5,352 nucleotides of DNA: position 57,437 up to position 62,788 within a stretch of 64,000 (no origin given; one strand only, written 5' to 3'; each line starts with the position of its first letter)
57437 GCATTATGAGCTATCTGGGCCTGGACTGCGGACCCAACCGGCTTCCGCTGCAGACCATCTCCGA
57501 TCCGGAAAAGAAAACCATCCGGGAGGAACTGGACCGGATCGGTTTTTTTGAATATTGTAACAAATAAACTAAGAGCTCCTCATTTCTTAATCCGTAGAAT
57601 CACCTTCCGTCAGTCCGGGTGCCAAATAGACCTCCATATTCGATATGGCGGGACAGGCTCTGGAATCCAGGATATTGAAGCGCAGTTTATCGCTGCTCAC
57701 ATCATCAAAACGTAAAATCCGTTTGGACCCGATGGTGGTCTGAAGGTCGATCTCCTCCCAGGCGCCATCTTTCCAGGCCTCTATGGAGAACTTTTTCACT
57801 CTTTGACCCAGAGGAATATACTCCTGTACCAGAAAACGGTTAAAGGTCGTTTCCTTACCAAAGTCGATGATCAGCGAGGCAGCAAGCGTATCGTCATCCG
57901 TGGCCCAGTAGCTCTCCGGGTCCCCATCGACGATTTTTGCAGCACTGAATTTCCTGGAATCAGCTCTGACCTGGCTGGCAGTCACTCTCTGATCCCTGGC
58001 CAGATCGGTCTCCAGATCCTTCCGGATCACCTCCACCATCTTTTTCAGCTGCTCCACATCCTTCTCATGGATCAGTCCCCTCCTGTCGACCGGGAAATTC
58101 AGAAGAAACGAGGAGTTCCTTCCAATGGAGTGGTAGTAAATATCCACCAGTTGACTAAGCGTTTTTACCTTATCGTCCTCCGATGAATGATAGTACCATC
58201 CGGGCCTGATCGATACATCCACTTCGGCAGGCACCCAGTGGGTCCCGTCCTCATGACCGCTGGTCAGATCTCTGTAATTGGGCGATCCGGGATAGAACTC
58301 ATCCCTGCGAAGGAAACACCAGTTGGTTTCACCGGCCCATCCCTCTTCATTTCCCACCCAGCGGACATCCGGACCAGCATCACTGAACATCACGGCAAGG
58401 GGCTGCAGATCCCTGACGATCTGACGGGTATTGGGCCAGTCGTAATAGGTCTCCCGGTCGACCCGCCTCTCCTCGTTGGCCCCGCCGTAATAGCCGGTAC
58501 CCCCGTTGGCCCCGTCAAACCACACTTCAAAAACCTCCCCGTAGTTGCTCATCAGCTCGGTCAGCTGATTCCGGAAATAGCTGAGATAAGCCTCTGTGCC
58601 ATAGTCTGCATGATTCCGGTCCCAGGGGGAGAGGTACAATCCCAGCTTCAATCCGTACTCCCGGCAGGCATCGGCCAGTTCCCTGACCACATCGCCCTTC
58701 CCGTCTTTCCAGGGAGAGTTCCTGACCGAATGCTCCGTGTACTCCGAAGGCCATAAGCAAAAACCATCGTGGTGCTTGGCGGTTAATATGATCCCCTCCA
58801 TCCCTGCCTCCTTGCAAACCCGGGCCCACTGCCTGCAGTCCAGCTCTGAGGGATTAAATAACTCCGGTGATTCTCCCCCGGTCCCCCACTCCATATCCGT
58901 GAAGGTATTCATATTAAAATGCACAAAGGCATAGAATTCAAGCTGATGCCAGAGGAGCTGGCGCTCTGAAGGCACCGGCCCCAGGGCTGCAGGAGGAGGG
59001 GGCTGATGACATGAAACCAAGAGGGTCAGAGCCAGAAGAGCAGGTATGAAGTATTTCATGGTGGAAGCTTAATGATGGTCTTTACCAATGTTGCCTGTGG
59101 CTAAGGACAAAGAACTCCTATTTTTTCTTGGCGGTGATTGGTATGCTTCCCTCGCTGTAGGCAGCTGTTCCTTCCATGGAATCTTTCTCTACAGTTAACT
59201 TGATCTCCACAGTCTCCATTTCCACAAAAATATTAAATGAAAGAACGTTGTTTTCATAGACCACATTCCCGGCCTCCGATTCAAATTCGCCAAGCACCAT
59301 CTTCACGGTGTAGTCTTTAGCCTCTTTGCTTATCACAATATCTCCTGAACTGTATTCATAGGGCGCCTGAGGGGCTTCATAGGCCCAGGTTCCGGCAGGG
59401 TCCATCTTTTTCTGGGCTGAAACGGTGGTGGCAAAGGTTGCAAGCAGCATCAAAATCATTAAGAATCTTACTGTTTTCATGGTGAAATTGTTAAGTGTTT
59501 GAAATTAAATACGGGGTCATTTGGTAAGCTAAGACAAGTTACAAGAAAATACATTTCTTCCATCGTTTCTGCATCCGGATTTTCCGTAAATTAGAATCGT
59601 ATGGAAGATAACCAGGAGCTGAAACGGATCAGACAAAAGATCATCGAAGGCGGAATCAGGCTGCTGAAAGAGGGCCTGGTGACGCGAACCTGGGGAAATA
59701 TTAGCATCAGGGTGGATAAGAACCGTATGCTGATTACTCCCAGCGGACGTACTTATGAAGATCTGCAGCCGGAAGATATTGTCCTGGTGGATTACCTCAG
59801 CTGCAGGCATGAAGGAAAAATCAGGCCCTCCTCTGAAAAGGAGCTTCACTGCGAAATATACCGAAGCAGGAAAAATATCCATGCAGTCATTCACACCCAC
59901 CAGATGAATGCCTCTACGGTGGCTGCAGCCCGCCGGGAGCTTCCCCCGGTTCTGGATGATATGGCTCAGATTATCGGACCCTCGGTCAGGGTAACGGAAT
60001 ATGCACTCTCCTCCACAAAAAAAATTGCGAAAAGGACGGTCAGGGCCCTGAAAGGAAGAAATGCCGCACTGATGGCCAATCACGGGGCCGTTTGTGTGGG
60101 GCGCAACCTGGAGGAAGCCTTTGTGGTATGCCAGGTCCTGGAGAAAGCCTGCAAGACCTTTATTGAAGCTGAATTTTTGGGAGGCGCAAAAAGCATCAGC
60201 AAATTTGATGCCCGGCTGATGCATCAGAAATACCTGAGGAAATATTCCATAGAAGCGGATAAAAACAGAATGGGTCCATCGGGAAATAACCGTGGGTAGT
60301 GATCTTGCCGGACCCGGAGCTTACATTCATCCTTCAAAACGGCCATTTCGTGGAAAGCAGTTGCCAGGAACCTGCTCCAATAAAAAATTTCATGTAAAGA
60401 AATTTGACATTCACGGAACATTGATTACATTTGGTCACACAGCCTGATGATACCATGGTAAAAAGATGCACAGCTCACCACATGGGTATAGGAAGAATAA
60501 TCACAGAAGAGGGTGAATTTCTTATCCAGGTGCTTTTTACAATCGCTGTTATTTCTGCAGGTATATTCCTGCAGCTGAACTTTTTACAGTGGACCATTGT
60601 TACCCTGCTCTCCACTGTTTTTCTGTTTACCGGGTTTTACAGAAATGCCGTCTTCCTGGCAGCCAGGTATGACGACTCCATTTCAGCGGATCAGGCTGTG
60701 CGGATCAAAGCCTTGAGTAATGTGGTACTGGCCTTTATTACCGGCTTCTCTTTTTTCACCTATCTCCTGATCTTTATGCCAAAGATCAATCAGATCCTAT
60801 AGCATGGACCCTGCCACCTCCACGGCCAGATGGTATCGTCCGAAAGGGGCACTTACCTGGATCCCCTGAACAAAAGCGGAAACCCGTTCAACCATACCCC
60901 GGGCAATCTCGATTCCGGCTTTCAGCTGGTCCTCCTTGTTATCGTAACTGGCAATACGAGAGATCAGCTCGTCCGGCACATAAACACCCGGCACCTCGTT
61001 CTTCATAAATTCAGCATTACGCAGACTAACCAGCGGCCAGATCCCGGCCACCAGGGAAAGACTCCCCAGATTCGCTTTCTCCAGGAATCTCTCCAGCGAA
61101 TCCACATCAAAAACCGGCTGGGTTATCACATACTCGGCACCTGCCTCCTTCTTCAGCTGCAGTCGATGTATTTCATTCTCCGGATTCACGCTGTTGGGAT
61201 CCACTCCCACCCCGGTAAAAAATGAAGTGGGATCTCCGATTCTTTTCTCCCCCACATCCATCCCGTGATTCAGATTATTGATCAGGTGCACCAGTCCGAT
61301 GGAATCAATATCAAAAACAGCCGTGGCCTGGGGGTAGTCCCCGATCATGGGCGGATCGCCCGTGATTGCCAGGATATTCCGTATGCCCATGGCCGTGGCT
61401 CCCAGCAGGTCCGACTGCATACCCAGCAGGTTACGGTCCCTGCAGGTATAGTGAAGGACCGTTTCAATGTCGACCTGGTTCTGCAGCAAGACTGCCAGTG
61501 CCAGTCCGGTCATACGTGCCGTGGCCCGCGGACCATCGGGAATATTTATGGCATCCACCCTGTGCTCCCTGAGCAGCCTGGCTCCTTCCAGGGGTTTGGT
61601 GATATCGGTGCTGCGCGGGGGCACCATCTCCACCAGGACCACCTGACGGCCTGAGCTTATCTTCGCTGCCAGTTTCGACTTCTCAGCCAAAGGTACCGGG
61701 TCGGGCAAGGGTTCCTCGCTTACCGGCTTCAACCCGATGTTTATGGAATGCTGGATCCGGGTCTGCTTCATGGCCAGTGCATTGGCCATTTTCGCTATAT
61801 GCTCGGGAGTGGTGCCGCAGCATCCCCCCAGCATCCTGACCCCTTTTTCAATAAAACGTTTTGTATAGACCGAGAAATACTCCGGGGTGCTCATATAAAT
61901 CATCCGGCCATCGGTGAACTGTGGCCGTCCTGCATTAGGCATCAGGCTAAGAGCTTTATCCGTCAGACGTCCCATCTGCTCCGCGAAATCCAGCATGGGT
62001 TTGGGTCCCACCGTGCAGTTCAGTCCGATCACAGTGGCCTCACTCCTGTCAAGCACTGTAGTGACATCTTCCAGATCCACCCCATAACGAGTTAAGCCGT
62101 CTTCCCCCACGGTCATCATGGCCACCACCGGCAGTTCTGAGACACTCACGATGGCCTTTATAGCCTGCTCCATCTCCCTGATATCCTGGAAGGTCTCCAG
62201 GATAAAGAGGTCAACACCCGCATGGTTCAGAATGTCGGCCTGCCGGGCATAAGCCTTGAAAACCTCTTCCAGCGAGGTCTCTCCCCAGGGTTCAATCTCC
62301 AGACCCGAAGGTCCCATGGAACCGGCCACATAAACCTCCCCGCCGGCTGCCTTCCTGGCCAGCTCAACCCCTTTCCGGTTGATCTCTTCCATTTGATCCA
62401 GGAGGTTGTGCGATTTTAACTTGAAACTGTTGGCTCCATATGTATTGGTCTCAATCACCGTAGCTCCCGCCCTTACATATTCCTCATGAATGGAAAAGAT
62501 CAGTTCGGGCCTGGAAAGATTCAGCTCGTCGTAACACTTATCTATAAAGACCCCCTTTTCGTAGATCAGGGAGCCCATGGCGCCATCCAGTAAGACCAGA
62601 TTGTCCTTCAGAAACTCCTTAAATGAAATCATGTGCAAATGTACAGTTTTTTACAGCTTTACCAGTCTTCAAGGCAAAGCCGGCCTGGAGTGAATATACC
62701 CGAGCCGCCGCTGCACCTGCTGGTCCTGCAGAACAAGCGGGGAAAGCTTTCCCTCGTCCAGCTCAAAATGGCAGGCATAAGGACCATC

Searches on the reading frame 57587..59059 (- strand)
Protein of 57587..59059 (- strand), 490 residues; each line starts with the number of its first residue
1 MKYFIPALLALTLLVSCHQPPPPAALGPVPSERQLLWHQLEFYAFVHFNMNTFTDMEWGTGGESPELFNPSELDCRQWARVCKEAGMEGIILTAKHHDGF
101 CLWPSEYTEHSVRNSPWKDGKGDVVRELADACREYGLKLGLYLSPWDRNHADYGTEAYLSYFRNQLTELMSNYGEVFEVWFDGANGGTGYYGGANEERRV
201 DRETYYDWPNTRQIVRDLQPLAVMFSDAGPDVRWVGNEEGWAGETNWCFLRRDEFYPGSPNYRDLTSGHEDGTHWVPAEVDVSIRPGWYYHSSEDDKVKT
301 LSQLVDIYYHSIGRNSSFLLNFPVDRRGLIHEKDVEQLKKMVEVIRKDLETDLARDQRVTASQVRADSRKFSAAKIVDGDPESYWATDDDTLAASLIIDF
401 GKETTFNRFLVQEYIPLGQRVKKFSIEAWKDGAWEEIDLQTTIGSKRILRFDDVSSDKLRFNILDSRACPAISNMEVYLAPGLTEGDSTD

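Call 75: search_protein_families(library=pfam, proteins=[window:57587-59059:-], max_evalue=0.00001)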
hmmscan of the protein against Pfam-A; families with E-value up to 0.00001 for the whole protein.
window:57587-59059:- (490 aa): 3 families
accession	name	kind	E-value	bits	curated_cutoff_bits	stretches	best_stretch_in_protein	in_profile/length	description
PF01120.23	Alpha_L_fucos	-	1.7e-36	126.8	25.2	1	65-343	86-338/345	Alpha-L-fucosidase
PF00754.31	F5_F8_type_C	-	1.9e-13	51.1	28.2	1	359-465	2-114/127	F5/8 type C domain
PF22633.2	F5_F8_type_C_2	-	1.9e-11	44.8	27.8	1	375-460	1-90/91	NedA-like, galactose-binding domain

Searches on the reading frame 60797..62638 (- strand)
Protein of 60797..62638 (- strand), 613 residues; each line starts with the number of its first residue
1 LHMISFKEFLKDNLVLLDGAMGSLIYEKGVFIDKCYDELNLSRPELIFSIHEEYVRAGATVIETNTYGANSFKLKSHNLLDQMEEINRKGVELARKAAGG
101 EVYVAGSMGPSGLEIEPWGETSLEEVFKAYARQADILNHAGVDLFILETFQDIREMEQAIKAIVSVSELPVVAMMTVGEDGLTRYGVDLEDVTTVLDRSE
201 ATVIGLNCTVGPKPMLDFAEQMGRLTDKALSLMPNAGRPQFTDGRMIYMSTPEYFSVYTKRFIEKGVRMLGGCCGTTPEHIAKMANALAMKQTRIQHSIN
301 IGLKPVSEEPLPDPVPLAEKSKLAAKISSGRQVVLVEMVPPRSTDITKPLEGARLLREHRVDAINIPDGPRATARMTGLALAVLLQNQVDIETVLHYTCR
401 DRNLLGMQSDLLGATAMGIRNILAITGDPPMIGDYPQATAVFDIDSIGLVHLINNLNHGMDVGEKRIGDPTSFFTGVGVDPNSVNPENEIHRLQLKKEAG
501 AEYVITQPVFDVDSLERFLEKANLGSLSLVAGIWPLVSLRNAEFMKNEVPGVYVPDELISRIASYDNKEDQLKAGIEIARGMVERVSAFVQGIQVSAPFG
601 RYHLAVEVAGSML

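Call 75: search_protein_families(library=pfam, proteins=[window:60797-62638:-], max_evalue=0.00001)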
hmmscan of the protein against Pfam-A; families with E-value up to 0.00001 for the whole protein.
window:60797-62638:- (613 aa): 2 families
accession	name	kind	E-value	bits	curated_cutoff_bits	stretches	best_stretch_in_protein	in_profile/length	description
PF02574.22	S-methyl_trans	-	5.4e-68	230.4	22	1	15-288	1-283/283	Homocysteine S-methyltransferase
PF02219.23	MTHFR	-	7.3e-37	127.7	24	1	324-588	3-262/287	Methylenetetrahydrofolate reductase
